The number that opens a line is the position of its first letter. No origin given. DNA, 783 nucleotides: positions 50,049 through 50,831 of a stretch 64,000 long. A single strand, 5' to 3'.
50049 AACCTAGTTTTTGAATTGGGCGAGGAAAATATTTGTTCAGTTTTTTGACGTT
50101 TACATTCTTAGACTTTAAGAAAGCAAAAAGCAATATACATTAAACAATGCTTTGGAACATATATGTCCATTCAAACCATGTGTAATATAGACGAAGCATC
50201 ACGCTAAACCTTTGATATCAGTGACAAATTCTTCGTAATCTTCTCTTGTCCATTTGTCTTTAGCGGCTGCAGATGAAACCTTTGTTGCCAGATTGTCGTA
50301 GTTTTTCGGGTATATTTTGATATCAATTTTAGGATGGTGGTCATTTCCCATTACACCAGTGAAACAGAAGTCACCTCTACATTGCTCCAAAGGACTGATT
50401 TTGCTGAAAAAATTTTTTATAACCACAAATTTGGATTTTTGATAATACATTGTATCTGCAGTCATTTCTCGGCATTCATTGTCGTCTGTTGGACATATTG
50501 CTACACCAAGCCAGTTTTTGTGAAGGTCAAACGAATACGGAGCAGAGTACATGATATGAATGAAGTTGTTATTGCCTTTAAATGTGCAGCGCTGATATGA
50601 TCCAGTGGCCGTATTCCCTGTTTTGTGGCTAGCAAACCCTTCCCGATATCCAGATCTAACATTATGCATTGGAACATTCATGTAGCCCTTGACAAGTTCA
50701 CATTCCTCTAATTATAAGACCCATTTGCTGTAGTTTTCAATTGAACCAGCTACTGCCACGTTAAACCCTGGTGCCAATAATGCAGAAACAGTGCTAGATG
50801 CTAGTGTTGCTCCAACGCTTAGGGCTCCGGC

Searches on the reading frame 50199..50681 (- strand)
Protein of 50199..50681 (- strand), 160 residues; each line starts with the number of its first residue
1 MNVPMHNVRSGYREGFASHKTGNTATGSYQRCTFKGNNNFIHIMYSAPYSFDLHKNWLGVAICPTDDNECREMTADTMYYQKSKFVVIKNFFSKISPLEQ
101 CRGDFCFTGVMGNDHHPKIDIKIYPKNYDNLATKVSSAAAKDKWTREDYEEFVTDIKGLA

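Call 14: find_homologous_proteins(query=window:50199-50681:-)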
Query window:50199-50681:- (160 aa): 12 proteins with E <= 0.001 among 17 candidates.
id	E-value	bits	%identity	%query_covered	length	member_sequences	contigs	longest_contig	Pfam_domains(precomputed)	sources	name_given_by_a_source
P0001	1.9e-86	306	80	100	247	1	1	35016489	PF06369.18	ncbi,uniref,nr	ncbi:tereporin-Ca1-like [Hydractinia symbiolongicarpus]|uniref:tereporin-Ca1-like n=1 Tax=Hydractini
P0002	3.9e-69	250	64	98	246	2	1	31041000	-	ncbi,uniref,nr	ncbi:tereporin-Ca1-like [Hydractinia symbiolongicarpus]|uniref:tereporin-Ca1-like n=1 Tax=Hydractini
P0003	5.4e-64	233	87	70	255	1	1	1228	-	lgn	-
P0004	1.8e-55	205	55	98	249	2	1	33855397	PF06369.18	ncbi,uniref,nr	ncbi:tereporin-Ca1-like [Hydractinia symbiolongicarpus]|uniref:tereporin-Ca1-like n=1 Tax=Hydractini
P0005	5.1e-47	178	48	96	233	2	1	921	-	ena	-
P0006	1.4e-46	176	48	96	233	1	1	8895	-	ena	-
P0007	2.9e-46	175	47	98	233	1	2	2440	-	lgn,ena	-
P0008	1.1e-45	174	47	96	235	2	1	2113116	-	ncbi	ncbi:tereporin-Ca1-like [Clytia hemisphaerica]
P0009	1.3e-42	164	48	94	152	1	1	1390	-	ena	-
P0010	2.0e-38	150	45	94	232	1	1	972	PF06369.18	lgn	-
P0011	7.6e-38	148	42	96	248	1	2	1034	-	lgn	-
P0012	5.5e-21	93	36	98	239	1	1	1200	-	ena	-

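Call 16: find_encoding_contigs(protein=P0001, flank=10000, max_places=4)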
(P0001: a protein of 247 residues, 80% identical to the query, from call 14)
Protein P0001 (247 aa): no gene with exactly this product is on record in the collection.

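Call 17: find_encoding_contigs(protein=P0002, flank=10000, max_places=4)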
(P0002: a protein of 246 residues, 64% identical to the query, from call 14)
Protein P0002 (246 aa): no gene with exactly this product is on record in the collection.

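Call 18: find_encoding_contigs(protein=P0004, flank=10000, max_places=4)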
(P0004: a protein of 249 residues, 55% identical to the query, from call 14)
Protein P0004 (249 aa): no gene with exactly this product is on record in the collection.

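Call 30: search_protein_families(library=pfam, proteins=[window:50199-50681:-], max_evalue=0.01)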
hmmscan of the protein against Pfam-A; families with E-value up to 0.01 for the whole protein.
window:50199-50681:- (160 aa): 1 family
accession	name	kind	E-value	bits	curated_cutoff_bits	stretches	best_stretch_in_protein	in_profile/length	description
PF06369.18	Anemone_cytotox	-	2.1e-05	24.7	25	1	20-123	76-174/176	Sea anemone cytotoxic protein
